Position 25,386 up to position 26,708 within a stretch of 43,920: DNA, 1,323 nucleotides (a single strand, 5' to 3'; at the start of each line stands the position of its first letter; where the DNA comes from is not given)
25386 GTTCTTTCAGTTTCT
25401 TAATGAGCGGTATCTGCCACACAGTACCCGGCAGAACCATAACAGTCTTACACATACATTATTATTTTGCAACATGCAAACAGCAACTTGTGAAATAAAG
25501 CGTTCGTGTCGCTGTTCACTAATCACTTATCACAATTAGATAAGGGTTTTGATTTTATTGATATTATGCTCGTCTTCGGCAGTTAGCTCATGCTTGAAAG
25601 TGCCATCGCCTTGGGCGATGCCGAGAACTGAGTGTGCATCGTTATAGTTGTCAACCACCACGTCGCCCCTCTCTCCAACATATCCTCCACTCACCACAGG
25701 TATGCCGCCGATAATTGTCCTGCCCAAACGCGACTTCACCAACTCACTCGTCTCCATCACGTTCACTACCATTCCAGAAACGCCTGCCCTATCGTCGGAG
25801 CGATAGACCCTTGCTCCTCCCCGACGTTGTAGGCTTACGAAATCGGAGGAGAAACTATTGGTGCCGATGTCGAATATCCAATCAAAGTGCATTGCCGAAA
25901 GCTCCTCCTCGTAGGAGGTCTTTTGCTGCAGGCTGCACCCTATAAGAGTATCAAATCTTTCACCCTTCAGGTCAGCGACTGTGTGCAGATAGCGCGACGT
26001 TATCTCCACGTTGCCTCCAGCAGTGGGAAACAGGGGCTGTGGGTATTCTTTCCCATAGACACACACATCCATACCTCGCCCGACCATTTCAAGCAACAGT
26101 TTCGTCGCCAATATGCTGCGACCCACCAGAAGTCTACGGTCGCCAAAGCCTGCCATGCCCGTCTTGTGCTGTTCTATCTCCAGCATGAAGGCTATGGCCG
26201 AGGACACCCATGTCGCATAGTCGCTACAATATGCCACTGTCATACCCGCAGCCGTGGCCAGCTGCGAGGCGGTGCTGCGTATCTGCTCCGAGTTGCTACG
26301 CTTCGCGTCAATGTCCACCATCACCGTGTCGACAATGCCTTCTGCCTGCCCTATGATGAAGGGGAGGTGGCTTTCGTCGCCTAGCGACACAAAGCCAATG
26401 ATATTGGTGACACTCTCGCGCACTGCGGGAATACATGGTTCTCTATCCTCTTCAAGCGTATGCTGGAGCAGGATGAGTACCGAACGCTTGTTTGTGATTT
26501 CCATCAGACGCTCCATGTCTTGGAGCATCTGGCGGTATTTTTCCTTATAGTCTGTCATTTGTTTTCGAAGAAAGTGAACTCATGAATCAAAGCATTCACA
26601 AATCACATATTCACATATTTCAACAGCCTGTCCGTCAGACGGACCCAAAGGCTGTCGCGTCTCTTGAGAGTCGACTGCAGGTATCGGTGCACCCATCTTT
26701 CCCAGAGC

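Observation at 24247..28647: Four-gene non-sugar tailoring cassette: HMGL-like aldolase, GT2-like protein, orphan protein and ATP-grasp ligase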

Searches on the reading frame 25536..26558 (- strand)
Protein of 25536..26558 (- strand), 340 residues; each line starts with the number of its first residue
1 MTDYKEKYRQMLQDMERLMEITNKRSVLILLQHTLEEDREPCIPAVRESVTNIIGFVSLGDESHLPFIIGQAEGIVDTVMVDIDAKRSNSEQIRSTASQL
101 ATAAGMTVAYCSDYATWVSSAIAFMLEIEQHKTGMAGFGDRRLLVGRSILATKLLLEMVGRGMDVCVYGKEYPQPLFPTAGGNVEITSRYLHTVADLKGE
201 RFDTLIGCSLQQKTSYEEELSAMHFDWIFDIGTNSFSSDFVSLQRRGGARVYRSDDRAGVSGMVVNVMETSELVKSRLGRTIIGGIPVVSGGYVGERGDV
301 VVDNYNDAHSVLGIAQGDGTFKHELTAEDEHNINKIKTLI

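Call 3: search_protein_families(library=pfam, proteins=[window:25536-26558:-], max_evalue=0.01)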
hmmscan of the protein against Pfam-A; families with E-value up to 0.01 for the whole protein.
window:25536-26558:- (340 aa): 0 families

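Call 4: search_protein_families(library=ncbifam, proteins=[window:25536-26558:-], max_evalue=0.01)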
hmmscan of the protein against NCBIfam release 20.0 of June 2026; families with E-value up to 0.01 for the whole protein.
window:25536-26558:- (340 aa): 0 families

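Call 9: search_solved_structures(query=window:25536-26558:-, max_evalue=1, show_alignments=2)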
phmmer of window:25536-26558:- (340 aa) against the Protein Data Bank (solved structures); distinct sequences matched with E-value up to 1: 0.

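Call 12: find_homologous_proteins(query=window:25536-26558:-, max_evalue=0.001)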
Query window:25536-26558:- (340 aa): 30 proteins with E <= 0.001 among 3491 candidates.
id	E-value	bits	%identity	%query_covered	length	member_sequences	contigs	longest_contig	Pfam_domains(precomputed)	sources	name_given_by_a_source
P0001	2.0e-220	748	99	100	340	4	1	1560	-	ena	-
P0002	8.2e-167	572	76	100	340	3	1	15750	-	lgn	-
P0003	3.8e-149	514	67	100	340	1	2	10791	-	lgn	-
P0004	6.6e-149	513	66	100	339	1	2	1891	-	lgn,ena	-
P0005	1.0e-146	506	66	100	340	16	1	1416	-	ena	-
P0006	7.7e-143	494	67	97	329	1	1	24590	-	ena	-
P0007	2.1e-135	469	62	100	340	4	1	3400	-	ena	-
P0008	2.7e-135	469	61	99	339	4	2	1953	-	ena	-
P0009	4.7e-133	461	60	99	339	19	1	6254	-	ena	-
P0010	2.0e-132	459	62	97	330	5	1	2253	-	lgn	-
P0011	7.1e-132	458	59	99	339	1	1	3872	-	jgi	-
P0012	2.5e-130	452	60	100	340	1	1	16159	-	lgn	-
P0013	2.3e-129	449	59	99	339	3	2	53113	-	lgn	-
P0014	1.3e-128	447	59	100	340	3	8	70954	-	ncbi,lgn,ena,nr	ncbi:MAG: hypothetical protein IJ785_09005 [Bacteroidales bacterium]|nr:hypothetical protein [Bacter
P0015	2.1e-127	443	58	99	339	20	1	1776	-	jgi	jgi:hypothetical protein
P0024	3.7e-114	399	53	100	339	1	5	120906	-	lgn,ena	-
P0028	8.2e-74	267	39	98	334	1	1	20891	-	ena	-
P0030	1.7e-60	223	37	100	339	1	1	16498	-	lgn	-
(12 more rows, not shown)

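Call 13: find_encoding_contigs(protein=P0028, flank=10000, max_places=2)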
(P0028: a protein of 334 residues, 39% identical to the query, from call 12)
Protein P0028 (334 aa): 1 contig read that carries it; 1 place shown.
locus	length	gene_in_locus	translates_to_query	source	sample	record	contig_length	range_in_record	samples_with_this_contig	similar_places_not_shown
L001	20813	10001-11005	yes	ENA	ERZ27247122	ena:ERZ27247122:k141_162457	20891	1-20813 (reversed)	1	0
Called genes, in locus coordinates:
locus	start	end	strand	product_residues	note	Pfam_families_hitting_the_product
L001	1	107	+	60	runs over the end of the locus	?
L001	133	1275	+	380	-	PF23023:Anti-Pycsar_Apyc1 (weak)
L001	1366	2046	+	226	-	PF00132:Hexapep (faint)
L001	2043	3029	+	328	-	PF00535:Glycos_transf_2, PF13641:Glyco_tranf_2_3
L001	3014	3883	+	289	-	PF00535:Glycos_transf_2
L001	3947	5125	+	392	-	PF00155:Aminotran_1_2, PF01041:DegT_DnrJ_EryC1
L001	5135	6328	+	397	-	PF02463:SMC_N, PF11398:DUF2813 (faint), PF13175:AAA_15, PF13476:AAA_23 (weak), PF13555:AAA_29, PF13304:AAA_21, PF13175:AAA_15 (weak), PF13304:AAA_21, +1 more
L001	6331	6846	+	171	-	-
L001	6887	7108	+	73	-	-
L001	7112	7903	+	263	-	-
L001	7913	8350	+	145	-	-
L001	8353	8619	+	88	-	-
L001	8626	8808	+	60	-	PF05635:23S_rRNA_IVP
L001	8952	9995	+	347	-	PF00682:HMGL-like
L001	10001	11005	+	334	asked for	-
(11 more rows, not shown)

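Call 14: find_encoding_contigs(protein=P0030, flank=10000, max_places=2)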
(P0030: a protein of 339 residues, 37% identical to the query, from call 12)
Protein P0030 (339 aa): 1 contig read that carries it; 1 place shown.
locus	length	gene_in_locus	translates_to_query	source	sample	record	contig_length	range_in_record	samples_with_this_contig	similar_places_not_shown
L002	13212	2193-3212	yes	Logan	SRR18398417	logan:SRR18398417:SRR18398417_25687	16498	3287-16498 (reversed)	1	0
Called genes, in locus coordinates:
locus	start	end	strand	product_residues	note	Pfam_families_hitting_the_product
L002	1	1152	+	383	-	?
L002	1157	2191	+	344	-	PF00682:HMGL-like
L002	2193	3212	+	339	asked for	-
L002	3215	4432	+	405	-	PF01071:GARS_A, PF02222:ATP-grasp (weak), PF02655:ATP-grasp_3 (weak), PF02786:CPSase_L_D2 (faint), PF07478:Dala_Dala_lig_C (faint), PF13535:ATP-grasp_4, PF18603:LAL_C2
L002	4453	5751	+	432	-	PF27533:CapK_C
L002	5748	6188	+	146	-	PF13420:Acetyltransf_4, PF13673:Acetyltransf_10, PF00583:Acetyltransf_1, PF13508:Acetyltransf_7, PF08445:FR47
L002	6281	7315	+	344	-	PF00535:Glycos_transf_2 (faint)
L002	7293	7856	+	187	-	PF00132:Hexapep, PF14602:Hexapep_2 (weak)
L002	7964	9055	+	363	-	PF04932:Wzy_C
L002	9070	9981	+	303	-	PF14305:ATPgrasp_TupA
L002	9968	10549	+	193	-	PF00132:Hexapep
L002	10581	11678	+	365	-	PF13439:Glyco_transf_4 (weak), PF00534:Glycos_transf_1, PF13692:Glyco_trans_1_4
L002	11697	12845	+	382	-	PF00534:Glycos_transf_1, PF13692:Glyco_trans_1_4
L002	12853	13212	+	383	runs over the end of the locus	PF04991:LicD (faint), PF01467:CTP_transf_like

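Call 15: find_encoding_contigs(protein=P0024, flank=10000, max_places=2)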
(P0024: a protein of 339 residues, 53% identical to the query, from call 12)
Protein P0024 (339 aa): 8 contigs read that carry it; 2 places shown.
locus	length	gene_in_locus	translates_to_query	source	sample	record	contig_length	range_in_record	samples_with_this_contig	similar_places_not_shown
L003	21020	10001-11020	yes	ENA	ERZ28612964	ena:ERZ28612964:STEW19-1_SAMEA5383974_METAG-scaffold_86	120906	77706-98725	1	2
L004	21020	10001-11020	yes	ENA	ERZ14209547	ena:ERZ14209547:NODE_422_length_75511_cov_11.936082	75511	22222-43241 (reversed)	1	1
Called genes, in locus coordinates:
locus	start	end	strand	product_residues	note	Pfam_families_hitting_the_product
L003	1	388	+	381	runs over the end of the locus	PF04464:Glyphos_transf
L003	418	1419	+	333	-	PF00535:Glycos_transf_2, PF10111:Glyco_tranf_2_2, PF13641:Glyco_tranf_2_3 (weak)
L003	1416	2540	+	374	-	PF00890:FAD_binding_2 (faint), PF13450:NAD_binding_8, PF03275:GLF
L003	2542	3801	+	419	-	PF00005:ABC_tran, PF13304:AAA_21 (faint)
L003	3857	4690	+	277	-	PF00535:Glycos_transf_2, PF10111:Glyco_tranf_2_2 (faint)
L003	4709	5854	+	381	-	PF13439:Glyco_transf_4, PF20706:GT4-conflict (weak), PF00534:Glycos_transf_1, PF13692:Glyco_trans_1_4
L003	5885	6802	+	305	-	PF00535:Glycos_transf_2, PF10111:Glyco_tranf_2_2, PF13506:Glyco_transf_21 (weak), PF13641:Glyco_tranf_2_3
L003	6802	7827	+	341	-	PF00535:Glycos_transf_2, PF13641:Glyco_tranf_2_3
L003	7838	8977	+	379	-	PF01041:DegT_DnrJ_EryC1, PF01212:Beta_elim_lyase (faint)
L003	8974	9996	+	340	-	PF00682:HMGL-like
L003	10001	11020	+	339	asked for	-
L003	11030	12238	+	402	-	PF02655:ATP-grasp_3 (weak), PF01071:GARS_A, PF07478:Dala_Dala_lig_C (weak), PF13535:ATP-grasp_4, PF18603:LAL_C2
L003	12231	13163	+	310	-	PF00535:Glycos_transf_2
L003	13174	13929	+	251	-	PF01522:Polysacc_deac_1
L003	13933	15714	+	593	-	PF13522:GATase_6, PF13537:GATase_7, PF12481:DUF3700 (weak), PF00733:Asn_synthase, PF06508:QueC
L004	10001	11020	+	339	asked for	-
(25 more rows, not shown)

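Call 20: find_related_loci(query=A1, collection=genome_contigs, flank=10000)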
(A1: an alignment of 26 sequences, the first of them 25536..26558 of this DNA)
Query A1 (340 aa) in genome_contigs; peptide patterns used: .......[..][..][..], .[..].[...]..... (x = any residue, [..] = any of these).
144 stretches matched a pattern; 10 encode a relative of the query (tblastn E <= 1e-3); 10 distinct loci.
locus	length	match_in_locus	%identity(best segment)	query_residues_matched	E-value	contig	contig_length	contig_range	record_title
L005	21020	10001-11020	66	1-340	3e-158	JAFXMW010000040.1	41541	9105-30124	MAG: Bacteroidales bacterium isolate RGIG6559 Sheep_Reticulum-5__c166003, whole genome shotgun sequence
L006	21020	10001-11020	59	1-340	3e-139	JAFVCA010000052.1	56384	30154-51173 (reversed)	MAG: Bacteroidales bacterium isolate RGIG5033 Roe_deer_Rumen.Co__c1526581, whole genome shotgun sequence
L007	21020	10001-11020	58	1-340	1e-136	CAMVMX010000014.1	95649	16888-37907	MAG TPA_asm: uncultured Bacteroidales bacterium isolate SRR8387719_bin.62_metaWRAP_v1.3_MAG genome assembly, contig: ERZ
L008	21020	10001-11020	57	1-340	9e-137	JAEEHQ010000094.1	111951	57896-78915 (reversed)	MAG: Bacteroidales bacterium isolate Tb.RUG.126 k141_7475570_flag=1_multi=78.9498_len=111951, whole genome shotgun seque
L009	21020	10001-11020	57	1-340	3e-132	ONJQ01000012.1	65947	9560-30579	uncultured Bacteroidales bacterium isolate RUG360 genome assembly, contig: scaffold_101, whole genome shotgun sequence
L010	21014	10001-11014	60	3-340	9e-143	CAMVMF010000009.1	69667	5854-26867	MAG TPA_asm: uncultured Bacteroidales bacterium isolate SRR8387714_bin.23_metaWRAP_v1.3_MAG genome assembly, contig: ERZ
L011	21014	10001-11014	61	3-340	1e-139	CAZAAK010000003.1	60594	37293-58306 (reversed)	MAG TPA_asm: uncultured Bacteroidaceae bacterium isolate binchicken_co354_311 genome assembly, contig: NODE_299_length_6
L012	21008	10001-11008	36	1-340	9e-71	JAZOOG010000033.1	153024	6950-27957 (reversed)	MAG: Paludibacteraceae bacterium isolate T1900045632_YK20190326.MAGScoT_cleanbin_000008 SGB_8064_k141_1809181, whole gen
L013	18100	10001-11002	38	4-340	3e-63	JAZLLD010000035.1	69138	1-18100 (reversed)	MAG: Bacteroidales bacterium isolate T1900044958_TA20190014.MAGScoT_cleanbin_000019 SGB_3883_k141_231958, whole genome s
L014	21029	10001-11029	23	17-338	3e-20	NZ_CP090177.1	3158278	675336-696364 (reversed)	Arcobacter iocasae strain KX21116 chromosome, complete genome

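Call 25: search_protein_families(library=pfam, proteins=[L014:5526-6851:+, L014:6869-7582:+, L014:7576-9972:+, L014:9965-11056:+, L014:11058-11903:+, L014:11919-12656:+, L014:12657-13733:+, L014:13705-14844:+, L014:3578-4465:+, L014:4449-5480:+], max_evalue=0.001)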
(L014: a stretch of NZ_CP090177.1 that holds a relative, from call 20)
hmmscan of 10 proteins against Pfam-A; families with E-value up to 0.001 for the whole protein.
L014:5526-6851:+ (441 aa): 1 family
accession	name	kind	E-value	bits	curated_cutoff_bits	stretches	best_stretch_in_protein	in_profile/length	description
PF00202.27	Aminotran_3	-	2.9e-35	122.2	30.5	1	40-387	12-371/403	Aminotransferase class-III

L014:6869-7582:+ (237 aa): 6 families
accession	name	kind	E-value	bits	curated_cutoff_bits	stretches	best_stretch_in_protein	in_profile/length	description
PF13561.12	adh_short_C2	-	5.7e-41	141.1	27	1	41-234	42-235/236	Enoyl-(Acyl carrier protein) reductase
PF00106.31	adh_short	-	2.3e-38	132.1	26.6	1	2-182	1-183/195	short chain dehydrogenase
PF01370.27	Epimerase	-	2.1e-14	54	20.9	1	5-195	2-191/240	NAD dependent epimerase/dehydratase family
PF16363.11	GDP_Man_Dehyd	-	2.6e-06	27.6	27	1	6-194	2-193/332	GDP-mannose 4,6 dehydratase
PF13460.12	NAD_binding_10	-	0.00011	22.6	27.2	1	8-185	1-150/184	NAD(P)H-binding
PF04321.23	RmlD_sub_bind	-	0.00078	19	27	0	5-77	4-62/287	RmlD substrate binding domain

L014:7576-9972:+ (798 aa): 6 families
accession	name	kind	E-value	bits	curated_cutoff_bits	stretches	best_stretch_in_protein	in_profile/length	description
PF03102.20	NeuB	-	4.7e-86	288.6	22.1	1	479-719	1-241/241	NeuB family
PF13450.12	NAD_binding_8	-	1.3e-13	51.5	21.9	1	7-69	1-65/68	NAD(P)-binding Rossmann-like domain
PF01593.30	Amino_oxidase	-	7.7e-09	35.8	19.8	1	13-62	2-51/443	Flavin containing amine oxidoreductase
PF08666.17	SAF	-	1.3e-07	32.5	21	1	737-790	5-62/63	SAF domain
PF01266.30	DAO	-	2.1e-06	27.9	27.9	1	7-38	4-35/353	FAD dependent oxidoreductase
PF03275.19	GLF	-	3.4e-05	24.1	26.3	1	147-330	2-166/203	UDP-galactopyranose mutase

L014:9965-11056:+ (363 aa): 4 families
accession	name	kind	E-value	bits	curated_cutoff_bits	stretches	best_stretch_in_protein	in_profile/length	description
PF01488.26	Shikimate_DH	-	4.6e-05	24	24.3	1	148-250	10-113/138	Shikimate / quinate 5-dehydrogenase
PF02826.25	2-Hacid_dh_C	-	5.7e-05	23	25.1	1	146-257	32-135/178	D-isomer specific 2-hydroxyacid dehydrogenase, NAD binding domain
PF00670.27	AdoHcyase_NAD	-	0.00059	20.4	27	0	147-255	20-116/162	S-adenosyl-L-homocysteine hydrolase, NAD binding domain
PF03807.23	F420_oxidored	-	0.00078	20.4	21.6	0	152-184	1-35/94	NADP oxidoreductase coenzyme F420-dependent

L014:11058-11903:+ (281 aa): 5 families
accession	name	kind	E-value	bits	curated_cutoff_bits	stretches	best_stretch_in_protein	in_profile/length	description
PF13489.12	Methyltransf_23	-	3.2e-20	72.9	27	1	88-225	20-158/164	Methyltransferase domain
PF08241.18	Methyltransf_11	-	8.4e-13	49.2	21.2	1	95-182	1-95/95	Methyltransferase domain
PF13847.12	Methyltransf_31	-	1.5e-12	47.9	27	1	89-192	2-119/145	Methyltransferase domain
PF08242.18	Methyltransf_12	-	1.2e-11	45.7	30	1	95-180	1-98/98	Methyltransferase domain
PF13649.12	Methyltransf_25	-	4.9e-10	40.4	27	1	94-178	1-97/97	Methyltransferase domain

L014:11919-12656:+ (245 aa): 2 families
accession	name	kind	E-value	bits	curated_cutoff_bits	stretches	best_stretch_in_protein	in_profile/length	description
PF02348.25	CTP_transf_3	-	2.2e-34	119.6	22.6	1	3-185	1-180/217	Cytidylyltransferase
PF12804.13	NTP_transf_3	-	3.5e-05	24.5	27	1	8-121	10-117/160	MobA-like NTP transferase domain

L014:12657-13733:+ (358 aa): 1 family
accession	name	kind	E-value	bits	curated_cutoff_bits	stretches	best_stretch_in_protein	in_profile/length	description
PF13480.13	Acetyltransf_6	-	4.8e-05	24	22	1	241-301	77-136/143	Acetyltransferase (GNAT) domain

L014:13705-14844:+ (379 aa): 1 family
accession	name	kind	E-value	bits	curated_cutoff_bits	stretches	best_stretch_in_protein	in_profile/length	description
PF02350.25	Epimerase_2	-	5.6e-115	384.3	30.6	1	30-376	1-347/347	UDP-N-acetylglucosamine 2-epimerase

L014:3578-4465:+ (295 aa): 2 families
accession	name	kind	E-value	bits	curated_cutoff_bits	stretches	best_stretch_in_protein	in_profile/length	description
PF00483.29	NTP_transferase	-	4.8e-71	239.6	21.2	1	8-244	1-243/245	Nucleotidyl transferase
PF12804.13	NTP_transf_3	-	3.7e-06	27.7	27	1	9-117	1-98/160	MobA-like NTP transferase domain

L014:4449-5480:+ (343 aa): 6 families
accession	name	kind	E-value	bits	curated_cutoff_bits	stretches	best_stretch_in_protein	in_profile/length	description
PF16363.11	GDP_Man_Dehyd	-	4.2e-87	293.1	27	1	9-331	1-330/332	GDP-mannose 4,6 dehydratase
PF01370.27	Epimerase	-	8.4e-66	222.2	20.9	1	8-261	1-240/240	NAD dependent epimerase/dehydratase family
PF01073.25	3Beta_HSD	-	1.2e-13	51.2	22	1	9-238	1-218/280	3-beta hydroxysteroid dehydrogenase/isomerase family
PF02719.21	Polysacc_synt_2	-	1.9e-12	47.4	20.2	1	8-120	1-118/293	Polysaccharide biosynthesis protein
PF07993.18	NAD_binding_4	-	1.2e-11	44.7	20.1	1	10-198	1-206/258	Male sterility protein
PF04321.23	RmlD_sub_bind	-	9.7e-08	31.8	27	1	7-226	2-176/287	RmlD substrate binding domain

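Call 27: predict_structure(alignment_id=A1)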
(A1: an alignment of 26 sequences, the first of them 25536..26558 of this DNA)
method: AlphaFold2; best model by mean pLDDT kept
length: 340 residues; sequences in the alignment: 26
mean_pLDDT: 79.7   pTM: 0.67
mean pLDDT of the five models: 79.7, 79.7, 79.2, 77.3, 74.9
residues with pLDDT >= 90: 104; 70-90: 161; 50-70: 51; < 50: 24
segments of 3 or more residues with pLDDT < 50: 255-277
pLDDT, mean of each block of 10 residues (from residue 1): 83 89 84 81 70 79 93 93 81 93 91 69 72 63 89 91 92 89 90 91 86 84 88 76 86 50 36 44 79 73 72 75 89 90
secondary structure, 60 per line:
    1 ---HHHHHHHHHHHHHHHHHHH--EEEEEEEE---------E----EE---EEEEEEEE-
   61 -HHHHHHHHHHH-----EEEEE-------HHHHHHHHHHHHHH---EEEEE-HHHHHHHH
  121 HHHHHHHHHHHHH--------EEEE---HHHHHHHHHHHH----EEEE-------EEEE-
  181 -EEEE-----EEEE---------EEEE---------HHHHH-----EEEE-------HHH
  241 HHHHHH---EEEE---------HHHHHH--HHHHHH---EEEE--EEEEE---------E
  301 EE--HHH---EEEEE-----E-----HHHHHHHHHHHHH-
elements in order: H4-22 E25-32 E52-59 H62-72 E78-82 H90-103 E107-111 H113-133 E142-145 H149-160 E165-168 E176-179 E182-185 E191-194 E204-207 H217-221 E227-230 H238-246 E250-253 H263-268 H271-276 E280-283 E286-290 E300-302 E311-315 H327-339
